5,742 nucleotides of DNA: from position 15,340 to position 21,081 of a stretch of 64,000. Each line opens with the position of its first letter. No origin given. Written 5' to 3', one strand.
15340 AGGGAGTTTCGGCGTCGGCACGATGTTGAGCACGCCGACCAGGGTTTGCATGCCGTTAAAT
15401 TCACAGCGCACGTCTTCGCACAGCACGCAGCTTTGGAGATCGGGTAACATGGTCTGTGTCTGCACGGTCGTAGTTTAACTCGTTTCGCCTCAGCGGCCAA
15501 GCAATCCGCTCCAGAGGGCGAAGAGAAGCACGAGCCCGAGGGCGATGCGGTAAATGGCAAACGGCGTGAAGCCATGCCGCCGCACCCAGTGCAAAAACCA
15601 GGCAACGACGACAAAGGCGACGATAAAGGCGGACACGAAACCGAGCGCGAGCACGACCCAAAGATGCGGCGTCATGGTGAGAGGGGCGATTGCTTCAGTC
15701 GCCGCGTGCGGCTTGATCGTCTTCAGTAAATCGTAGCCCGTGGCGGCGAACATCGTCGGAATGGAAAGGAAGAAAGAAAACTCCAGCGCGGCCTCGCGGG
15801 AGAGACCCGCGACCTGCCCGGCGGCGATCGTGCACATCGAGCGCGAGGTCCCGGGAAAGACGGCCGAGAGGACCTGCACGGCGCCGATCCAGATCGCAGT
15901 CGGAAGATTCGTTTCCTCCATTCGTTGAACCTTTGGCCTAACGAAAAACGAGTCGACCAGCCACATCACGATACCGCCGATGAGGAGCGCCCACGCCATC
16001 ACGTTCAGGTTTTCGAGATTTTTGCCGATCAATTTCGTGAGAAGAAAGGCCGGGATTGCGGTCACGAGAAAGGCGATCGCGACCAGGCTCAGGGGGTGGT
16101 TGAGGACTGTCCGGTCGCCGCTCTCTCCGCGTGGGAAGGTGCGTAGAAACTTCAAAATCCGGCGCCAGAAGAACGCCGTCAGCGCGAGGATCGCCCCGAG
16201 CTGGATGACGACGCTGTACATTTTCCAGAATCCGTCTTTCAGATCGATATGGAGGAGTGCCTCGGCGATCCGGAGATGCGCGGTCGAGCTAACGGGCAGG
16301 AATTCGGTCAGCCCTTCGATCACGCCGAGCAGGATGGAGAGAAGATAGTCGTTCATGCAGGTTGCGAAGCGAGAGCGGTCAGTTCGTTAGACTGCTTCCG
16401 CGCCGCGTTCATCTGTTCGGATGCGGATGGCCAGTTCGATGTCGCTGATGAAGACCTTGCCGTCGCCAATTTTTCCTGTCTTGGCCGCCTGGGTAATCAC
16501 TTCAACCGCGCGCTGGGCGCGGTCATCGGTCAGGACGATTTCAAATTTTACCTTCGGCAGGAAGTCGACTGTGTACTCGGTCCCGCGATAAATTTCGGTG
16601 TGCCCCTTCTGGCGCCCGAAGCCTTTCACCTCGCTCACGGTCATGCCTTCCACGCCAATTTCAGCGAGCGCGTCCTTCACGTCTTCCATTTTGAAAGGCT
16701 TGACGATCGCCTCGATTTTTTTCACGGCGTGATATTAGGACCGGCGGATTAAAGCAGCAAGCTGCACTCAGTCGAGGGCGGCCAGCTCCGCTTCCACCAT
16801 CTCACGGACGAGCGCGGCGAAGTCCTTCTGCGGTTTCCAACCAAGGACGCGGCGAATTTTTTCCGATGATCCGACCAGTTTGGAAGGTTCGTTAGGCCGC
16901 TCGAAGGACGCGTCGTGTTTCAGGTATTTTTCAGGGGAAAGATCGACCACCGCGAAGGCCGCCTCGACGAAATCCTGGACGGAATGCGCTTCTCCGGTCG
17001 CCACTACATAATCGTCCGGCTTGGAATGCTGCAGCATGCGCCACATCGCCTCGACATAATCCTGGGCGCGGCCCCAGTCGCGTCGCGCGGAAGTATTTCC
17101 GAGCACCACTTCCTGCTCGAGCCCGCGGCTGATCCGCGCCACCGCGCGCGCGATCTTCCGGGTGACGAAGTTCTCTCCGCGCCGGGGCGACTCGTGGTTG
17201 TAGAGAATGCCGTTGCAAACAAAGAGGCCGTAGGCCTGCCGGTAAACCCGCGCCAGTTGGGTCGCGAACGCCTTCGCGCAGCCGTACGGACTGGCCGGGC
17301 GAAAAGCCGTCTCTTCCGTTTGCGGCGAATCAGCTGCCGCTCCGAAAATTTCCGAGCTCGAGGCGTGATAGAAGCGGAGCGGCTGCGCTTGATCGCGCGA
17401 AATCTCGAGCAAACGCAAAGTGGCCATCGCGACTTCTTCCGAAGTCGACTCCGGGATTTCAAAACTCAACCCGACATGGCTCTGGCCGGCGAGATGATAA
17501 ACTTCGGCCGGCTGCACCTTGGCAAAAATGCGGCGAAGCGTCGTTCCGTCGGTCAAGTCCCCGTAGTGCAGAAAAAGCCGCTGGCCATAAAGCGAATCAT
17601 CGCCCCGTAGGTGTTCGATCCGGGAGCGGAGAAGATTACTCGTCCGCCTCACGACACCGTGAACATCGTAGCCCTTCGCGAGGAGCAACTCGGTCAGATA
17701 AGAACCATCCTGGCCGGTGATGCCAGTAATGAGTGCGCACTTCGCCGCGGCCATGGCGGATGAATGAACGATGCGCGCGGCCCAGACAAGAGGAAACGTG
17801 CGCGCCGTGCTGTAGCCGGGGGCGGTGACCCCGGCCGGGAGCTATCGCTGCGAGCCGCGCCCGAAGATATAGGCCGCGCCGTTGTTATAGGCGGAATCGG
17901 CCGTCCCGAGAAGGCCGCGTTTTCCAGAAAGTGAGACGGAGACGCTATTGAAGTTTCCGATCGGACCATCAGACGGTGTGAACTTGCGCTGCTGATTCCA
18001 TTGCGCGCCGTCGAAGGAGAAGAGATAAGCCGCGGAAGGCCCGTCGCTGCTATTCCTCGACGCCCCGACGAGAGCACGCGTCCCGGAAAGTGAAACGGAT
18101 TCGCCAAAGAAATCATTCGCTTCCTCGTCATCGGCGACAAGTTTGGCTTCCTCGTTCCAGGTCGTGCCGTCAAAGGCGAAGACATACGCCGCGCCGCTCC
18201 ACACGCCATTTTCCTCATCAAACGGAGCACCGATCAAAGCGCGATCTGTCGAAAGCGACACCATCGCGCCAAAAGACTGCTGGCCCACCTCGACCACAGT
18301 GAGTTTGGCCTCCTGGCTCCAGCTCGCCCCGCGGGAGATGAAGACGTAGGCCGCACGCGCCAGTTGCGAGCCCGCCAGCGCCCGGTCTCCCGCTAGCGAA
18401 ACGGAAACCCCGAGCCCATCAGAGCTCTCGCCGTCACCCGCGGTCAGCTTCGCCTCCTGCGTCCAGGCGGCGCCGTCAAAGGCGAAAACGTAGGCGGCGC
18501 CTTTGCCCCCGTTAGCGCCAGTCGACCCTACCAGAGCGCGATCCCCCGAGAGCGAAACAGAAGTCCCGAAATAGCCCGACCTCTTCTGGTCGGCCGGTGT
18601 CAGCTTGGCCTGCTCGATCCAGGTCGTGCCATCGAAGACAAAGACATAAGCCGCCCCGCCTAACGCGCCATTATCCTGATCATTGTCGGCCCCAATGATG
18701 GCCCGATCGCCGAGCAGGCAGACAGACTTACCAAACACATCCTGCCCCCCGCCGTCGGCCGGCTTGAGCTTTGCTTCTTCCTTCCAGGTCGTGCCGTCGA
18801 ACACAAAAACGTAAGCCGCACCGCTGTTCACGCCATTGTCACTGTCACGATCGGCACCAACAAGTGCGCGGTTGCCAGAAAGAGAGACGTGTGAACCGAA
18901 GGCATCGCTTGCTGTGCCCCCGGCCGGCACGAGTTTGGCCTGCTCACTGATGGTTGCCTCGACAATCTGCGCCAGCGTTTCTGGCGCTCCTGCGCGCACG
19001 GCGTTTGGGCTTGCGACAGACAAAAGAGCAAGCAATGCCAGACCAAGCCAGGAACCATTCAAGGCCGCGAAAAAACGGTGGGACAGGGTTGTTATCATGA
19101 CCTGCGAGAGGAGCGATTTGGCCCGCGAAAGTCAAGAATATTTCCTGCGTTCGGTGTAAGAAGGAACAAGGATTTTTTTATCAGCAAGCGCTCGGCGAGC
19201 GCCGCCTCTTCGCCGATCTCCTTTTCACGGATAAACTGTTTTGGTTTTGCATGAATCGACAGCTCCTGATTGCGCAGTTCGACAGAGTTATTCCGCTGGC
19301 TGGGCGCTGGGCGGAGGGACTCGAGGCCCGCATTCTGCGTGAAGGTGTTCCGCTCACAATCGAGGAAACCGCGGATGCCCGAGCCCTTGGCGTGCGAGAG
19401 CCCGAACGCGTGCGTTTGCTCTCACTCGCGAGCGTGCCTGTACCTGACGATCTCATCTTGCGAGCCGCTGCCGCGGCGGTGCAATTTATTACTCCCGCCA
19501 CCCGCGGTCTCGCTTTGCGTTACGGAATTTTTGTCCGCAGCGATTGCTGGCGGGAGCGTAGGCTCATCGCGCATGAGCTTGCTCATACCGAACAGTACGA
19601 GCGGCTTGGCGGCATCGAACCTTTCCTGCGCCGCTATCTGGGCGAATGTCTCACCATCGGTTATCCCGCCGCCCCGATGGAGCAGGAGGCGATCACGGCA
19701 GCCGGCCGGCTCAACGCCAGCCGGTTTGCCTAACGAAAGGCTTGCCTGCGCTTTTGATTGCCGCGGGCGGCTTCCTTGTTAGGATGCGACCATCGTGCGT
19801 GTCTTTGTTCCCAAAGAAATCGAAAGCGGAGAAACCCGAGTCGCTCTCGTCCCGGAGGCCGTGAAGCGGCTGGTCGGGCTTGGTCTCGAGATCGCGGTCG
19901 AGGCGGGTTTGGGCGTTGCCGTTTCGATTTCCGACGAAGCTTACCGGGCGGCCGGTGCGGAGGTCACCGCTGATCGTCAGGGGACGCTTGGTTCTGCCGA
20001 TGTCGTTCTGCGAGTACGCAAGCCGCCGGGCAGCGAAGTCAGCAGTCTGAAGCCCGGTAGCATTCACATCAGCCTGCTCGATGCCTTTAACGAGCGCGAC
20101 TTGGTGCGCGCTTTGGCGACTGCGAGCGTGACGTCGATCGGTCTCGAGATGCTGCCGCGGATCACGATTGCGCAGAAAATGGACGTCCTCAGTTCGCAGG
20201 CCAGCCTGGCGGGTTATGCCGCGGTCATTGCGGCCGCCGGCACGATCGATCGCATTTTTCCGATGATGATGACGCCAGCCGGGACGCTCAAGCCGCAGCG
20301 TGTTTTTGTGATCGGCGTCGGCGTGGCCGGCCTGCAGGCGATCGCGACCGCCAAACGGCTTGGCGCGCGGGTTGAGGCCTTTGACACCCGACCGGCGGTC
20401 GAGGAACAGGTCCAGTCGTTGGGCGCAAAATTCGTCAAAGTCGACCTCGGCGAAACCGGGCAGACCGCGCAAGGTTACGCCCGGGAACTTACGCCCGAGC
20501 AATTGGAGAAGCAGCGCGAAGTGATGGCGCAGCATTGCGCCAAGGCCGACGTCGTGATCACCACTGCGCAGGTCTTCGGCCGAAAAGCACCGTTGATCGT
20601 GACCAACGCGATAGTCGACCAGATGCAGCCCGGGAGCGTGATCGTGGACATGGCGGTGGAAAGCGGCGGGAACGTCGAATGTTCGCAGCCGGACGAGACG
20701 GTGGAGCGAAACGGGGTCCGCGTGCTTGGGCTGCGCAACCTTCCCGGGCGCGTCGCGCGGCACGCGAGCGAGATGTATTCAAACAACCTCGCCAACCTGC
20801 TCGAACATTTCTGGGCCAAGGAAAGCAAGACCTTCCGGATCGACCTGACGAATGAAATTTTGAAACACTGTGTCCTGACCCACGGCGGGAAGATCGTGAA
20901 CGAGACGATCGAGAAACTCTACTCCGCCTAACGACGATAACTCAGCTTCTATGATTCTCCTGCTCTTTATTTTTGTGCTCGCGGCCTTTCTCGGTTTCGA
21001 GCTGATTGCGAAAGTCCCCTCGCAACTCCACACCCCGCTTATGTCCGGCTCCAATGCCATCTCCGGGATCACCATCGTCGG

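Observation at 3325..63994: Hyper-abundant 9-mer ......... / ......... dispersed through genes and spacers (uptake-sequence-like or Chi/KOPS-like genomic word)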

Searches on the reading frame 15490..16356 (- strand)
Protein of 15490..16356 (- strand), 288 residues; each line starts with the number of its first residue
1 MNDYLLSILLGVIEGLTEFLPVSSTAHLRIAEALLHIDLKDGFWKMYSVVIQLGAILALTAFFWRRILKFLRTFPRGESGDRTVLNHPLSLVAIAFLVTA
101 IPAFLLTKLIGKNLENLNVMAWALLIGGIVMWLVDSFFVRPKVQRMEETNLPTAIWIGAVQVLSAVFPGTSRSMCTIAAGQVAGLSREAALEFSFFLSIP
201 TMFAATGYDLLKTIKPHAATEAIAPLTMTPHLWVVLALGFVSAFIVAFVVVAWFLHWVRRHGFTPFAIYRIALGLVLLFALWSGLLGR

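Call 24: search_protein_families(library=pfam, proteins=[window:15490-16356:-], max_evalue=0.00001)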
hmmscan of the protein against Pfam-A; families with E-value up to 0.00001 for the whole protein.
window:15490-16356:- (288 aa): 1 family
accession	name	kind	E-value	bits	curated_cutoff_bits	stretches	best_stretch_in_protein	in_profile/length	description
PF02673.24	BacA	-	9.7e-74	248.7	33.4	1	8-276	2-257/257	Bacitracin resistance protein BacA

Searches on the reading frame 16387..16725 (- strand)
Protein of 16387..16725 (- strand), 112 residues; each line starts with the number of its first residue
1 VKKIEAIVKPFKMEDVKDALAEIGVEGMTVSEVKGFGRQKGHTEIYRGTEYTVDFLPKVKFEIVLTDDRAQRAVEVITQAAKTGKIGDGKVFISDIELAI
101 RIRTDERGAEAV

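Call 24: search_protein_families(library=pfam, proteins=[window:16387-16725:-], max_evalue=0.00001)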
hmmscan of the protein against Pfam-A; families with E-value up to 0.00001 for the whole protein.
window:16387-16725:- (112 aa): 1 family
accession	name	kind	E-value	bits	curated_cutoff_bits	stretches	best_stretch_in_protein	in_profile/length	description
PF00543.27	P-II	-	3.2e-32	111.4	25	1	1-106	1-102/102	Nitrogen regulatory protein P-II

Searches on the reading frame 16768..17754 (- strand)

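Call 24: search_protein_families(library=pfam, proteins=[window:16768-17754:-], max_evalue=0.00001)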
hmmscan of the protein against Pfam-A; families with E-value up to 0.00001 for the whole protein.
window:16768-17754:- (328 aa): 3 families
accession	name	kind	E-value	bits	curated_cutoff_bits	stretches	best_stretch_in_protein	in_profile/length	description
PF16363.11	GDP_Man_Dehyd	-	6.8e-124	414.1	27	1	8-319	1-332/332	GDP-mannose 4,6 dehydratase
PF01370.27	Epimerase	-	1e-68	231.8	20.9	1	7-252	1-240/240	NAD dependent epimerase/dehydratase family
PF04321.23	RmlD_sub_bind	-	1.4e-07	31.3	27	1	8-201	4-164/287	RmlD substrate binding domain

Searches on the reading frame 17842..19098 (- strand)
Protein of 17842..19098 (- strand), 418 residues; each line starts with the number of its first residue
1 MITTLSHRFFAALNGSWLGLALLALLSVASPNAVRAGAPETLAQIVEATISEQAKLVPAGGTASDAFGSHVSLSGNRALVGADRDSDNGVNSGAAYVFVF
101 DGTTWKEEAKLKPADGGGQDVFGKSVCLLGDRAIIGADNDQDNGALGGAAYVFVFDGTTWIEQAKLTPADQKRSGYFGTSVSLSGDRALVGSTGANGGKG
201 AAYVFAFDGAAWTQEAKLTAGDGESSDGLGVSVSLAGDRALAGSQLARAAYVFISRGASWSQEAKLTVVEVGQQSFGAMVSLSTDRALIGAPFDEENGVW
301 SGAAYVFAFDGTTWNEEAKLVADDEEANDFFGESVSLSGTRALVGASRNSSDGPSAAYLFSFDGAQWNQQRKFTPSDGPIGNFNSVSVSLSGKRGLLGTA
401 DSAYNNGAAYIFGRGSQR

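Call 24: search_protein_families(library=pfam, proteins=[window:17842-19098:-], max_evalue=0.00001)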
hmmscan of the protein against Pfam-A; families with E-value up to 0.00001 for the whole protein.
window:17842-19098:- (418 aa): 1 family
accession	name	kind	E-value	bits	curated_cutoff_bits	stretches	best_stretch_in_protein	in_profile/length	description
PF14312.12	FG-GAP_2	-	2.4e-89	293.8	23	6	51-98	2-49/49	FG-GAP repeat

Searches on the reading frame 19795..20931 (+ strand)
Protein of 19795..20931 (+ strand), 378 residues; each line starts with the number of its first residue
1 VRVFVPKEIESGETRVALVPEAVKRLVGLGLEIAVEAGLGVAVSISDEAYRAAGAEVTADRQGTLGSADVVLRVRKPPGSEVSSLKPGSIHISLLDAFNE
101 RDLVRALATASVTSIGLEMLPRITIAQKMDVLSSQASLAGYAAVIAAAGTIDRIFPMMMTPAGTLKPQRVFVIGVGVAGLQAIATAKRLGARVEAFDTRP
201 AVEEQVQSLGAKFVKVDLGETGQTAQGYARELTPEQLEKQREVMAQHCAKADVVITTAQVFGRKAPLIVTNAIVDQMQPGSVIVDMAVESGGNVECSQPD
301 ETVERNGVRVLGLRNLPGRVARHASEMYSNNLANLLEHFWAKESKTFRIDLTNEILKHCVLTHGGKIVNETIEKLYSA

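Call 24: search_protein_families(library=pfam, proteins=[window:19795-20931:+], max_evalue=0.00001)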
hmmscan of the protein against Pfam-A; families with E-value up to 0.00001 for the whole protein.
window:19795-20931:+ (378 aa): 2 families
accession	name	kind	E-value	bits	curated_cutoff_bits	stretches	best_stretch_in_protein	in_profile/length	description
PF01262.27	AlaDh_PNT_C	-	3.9e-68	229.5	23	1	143-369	1-213/214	Alanine dehydrogenase/PNT, C-terminal domain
PF05222.21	AlaDh_PNT_N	-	1.7e-39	135.6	30.4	1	5-139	2-136/136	Alanine dehydrogenase/PNT, N-terminal domain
